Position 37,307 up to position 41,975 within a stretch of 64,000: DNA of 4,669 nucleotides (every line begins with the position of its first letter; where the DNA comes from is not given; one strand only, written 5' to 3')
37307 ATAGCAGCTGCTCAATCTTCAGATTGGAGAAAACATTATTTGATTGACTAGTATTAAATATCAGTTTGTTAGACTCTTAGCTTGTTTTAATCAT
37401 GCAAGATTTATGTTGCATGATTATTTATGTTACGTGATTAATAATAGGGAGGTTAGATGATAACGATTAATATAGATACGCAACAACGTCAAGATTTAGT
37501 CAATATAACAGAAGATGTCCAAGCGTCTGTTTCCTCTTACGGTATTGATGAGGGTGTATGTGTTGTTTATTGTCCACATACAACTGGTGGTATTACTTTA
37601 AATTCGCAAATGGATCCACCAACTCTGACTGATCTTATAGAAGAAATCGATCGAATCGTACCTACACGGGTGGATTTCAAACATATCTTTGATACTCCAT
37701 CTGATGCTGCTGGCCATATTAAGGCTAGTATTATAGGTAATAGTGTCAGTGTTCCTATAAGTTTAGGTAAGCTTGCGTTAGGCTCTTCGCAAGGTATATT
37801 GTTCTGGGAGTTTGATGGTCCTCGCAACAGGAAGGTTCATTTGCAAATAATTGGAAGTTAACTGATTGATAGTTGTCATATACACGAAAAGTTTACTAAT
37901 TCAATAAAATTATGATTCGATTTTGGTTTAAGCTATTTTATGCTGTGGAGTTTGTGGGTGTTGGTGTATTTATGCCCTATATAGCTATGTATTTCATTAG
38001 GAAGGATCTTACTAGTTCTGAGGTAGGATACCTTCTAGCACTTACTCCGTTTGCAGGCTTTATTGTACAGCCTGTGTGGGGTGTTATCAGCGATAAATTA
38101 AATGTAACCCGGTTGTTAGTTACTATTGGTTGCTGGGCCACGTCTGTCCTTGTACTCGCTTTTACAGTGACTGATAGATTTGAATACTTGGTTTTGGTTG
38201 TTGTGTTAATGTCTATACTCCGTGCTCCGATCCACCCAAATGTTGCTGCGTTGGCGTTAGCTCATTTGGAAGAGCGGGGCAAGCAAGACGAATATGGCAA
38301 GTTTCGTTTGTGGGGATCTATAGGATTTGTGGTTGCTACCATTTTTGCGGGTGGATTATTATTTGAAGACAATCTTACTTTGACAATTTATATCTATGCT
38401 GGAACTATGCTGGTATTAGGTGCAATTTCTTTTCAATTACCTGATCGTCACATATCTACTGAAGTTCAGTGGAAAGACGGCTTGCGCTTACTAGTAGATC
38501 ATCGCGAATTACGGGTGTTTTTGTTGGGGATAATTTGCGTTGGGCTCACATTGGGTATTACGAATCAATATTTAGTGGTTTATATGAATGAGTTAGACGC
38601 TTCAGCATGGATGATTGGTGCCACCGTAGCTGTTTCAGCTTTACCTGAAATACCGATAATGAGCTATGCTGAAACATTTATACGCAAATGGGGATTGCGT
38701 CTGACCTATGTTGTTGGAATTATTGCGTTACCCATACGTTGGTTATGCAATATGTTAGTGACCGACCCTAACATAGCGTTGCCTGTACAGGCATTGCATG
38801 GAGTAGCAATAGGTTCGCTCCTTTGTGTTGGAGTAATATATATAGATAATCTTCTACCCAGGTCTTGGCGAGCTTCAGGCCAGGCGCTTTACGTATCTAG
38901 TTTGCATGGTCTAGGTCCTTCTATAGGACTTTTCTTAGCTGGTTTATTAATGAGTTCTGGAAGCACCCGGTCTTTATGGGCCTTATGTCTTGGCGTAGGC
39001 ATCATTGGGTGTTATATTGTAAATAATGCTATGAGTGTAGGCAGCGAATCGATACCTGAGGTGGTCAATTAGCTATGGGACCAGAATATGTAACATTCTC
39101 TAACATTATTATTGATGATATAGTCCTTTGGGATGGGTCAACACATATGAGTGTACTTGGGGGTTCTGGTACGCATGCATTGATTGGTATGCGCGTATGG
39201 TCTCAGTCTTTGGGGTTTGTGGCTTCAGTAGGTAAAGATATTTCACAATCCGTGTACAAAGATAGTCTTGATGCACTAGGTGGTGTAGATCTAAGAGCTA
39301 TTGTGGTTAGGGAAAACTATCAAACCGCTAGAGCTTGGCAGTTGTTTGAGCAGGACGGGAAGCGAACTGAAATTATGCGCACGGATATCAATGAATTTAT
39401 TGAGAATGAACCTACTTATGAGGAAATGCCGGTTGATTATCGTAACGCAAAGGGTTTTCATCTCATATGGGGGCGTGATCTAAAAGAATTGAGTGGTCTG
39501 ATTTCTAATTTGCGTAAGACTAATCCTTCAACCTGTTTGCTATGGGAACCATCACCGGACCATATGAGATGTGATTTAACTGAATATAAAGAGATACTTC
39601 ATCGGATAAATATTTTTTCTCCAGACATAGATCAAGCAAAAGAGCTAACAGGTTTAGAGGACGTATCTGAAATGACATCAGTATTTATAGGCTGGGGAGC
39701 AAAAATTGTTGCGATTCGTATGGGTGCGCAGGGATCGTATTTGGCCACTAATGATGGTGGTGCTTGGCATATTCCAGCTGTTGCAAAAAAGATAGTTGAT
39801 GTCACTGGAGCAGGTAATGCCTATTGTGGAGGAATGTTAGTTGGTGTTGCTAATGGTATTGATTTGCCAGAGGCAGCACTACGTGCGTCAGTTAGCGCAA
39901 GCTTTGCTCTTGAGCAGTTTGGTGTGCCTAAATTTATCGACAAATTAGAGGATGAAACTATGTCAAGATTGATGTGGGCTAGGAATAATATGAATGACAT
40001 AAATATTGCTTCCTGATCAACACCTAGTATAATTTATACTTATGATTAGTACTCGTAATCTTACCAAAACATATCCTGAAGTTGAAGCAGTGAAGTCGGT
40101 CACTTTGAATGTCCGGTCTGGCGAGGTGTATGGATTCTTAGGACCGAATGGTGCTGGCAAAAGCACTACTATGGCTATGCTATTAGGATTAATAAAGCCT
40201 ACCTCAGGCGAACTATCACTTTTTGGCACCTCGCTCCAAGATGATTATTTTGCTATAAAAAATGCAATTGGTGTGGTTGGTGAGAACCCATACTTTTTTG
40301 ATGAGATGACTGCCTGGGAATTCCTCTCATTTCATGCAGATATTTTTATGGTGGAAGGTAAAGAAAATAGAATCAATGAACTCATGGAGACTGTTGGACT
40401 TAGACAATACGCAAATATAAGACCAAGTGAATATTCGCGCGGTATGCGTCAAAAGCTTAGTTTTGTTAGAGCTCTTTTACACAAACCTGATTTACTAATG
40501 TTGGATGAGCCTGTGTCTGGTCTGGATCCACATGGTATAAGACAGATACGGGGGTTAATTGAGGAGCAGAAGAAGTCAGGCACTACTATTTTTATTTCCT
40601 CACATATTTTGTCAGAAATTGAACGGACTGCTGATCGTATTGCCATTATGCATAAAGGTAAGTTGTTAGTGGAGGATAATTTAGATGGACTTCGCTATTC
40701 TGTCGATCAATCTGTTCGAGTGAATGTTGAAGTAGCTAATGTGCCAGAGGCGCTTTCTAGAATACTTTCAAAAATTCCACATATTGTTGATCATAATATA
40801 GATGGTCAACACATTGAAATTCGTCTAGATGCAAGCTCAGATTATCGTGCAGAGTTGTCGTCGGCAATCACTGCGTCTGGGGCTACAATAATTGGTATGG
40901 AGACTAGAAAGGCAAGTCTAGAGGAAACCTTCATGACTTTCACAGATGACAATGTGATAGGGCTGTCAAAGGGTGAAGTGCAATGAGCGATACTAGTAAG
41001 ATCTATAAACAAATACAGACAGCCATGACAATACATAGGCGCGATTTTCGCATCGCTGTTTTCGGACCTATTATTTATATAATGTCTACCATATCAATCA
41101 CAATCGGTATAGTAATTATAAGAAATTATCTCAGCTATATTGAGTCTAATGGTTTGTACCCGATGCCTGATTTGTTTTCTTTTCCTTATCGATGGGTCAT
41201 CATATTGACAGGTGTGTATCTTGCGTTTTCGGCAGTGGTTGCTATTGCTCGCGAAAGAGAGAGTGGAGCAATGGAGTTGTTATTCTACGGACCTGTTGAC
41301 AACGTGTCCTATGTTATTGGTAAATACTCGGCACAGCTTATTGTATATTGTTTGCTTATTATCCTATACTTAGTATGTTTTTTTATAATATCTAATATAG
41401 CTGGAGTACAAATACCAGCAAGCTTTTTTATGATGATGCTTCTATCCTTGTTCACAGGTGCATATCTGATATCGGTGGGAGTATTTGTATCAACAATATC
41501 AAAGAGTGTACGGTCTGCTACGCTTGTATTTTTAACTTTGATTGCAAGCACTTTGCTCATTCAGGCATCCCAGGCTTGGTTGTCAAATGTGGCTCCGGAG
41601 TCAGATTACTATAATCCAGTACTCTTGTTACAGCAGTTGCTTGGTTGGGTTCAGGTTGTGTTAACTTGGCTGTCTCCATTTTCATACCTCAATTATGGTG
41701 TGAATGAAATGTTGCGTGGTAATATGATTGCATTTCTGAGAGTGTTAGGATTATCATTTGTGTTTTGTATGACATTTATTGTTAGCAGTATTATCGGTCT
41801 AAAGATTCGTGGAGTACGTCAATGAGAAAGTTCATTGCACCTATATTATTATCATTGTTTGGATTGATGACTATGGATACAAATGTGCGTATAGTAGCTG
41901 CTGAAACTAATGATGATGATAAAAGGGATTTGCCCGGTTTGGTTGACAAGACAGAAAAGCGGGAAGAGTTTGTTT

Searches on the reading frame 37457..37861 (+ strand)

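Call 9: search_protein_families(library=pfam, proteins=[window:37457-37861:+])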
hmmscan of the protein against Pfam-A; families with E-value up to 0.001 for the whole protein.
window:37457-37861:+ (134 aa): 1 family
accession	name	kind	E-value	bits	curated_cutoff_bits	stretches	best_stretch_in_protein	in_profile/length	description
PF01894.22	UPF0047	-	2e-35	121.9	27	1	16-131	1-117/117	Uncharacterised protein family UPF0047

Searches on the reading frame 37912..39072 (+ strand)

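Call 9: search_protein_families(library=pfam, proteins=[window:37912-39072:+])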
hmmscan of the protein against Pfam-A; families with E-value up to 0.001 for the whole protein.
window:37912-39072:+ (386 aa): 4 families
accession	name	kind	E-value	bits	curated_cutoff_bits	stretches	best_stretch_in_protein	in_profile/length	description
PF12832.13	MFS_1_like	-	7.8e-62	209.9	25.2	1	5-356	3-371/373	MFS_1 like family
PF07690.21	MFS_1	-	1.1e-27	97.3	33.4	2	10-327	5-335/347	Major Facilitator Superfamily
PF03825.22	Nuc_H_symport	-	1.7e-21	77.1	25.9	1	6-349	7-364/400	Nucleoside H+ symporter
PF01306.25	LacY_symp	-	8.7e-12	45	24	1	4-310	10-336/413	LacY proton/sugar symporter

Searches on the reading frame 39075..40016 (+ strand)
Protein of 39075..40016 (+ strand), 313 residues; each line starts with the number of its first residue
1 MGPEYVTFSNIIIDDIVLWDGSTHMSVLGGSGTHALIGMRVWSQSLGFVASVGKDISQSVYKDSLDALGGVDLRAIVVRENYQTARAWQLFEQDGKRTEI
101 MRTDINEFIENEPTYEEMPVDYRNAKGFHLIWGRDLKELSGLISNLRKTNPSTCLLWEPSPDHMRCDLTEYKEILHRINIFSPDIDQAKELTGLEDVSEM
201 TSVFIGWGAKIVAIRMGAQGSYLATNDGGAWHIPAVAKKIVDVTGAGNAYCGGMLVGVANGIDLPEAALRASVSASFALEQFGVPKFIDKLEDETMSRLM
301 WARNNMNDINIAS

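Call 11: search_protein_families(library=pfam, proteins=[window:39075-40016:+])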
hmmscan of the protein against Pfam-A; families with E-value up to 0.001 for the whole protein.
window:39075-40016:+ (313 aa): 1 family
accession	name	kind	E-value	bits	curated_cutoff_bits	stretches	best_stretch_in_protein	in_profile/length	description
PF00294.29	PfkB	-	8.7e-22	78.3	25.8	1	28-284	35-295/302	pfkB family carbohydrate kinase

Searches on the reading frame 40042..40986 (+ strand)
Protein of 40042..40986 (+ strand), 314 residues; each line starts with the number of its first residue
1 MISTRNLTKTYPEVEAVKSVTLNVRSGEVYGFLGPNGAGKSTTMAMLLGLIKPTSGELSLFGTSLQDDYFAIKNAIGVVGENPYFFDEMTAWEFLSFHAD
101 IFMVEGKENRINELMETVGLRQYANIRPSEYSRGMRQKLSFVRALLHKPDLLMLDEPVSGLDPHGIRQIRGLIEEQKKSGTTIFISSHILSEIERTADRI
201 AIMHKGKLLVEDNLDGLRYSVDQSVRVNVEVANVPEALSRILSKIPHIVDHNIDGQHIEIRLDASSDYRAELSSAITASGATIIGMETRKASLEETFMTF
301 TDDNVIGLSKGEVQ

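Call 11: search_protein_families(library=pfam, proteins=[window:40042-40986:+])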
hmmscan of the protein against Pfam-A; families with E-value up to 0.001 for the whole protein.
window:40042-40986:+ (314 aa): 3 families
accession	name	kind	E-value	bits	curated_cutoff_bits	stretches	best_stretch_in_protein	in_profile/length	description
PF00005.33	ABC_tran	-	6.8e-31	108.1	25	1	18-158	2-136/137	ABC transporter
PF13304.12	AAA_21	-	6.3e-14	53.2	27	1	114-191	221-301/304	AAA domain, putative AbiEii toxin, Type IV TA system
PF13732.12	DrrA1-3_C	-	6.5e-05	24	27.4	1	226-299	14-79/81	ATP-binding protein DrrA1-3-like, C-terminal domain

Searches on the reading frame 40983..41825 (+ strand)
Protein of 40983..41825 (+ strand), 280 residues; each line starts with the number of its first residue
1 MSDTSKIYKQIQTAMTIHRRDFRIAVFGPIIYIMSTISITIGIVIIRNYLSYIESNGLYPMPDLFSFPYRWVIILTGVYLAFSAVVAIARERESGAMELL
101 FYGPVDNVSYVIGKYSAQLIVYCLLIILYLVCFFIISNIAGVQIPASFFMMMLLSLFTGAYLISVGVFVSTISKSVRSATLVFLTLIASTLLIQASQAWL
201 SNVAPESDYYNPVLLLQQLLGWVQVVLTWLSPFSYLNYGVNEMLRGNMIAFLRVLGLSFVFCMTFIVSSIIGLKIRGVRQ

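Call 11: search_protein_families(library=pfam, proteins=[window:40983-41825:+])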
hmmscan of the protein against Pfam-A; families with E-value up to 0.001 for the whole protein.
window:40983-41825:+ (280 aa): 4 families
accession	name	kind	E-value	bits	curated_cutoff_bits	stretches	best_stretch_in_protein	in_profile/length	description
PF12679.13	ABC2_membrane_2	-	7.8e-16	58.6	27.2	1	53-262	66-271/283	ABC-2 family transporter protein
PF12698.13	ABC2_membrane_3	-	1.8e-08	34.3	31.6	1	73-267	168-343/347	ABC-2 family transporter protein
PF01061.29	ABC2_membrane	-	3e-06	27.4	26.9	1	16-189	5-172/211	ABC-2 type transporter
PF12730.13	ABC2_membrane_4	-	7.8e-05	23.2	27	1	30-183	14-173/179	ABC-2 family transporter protein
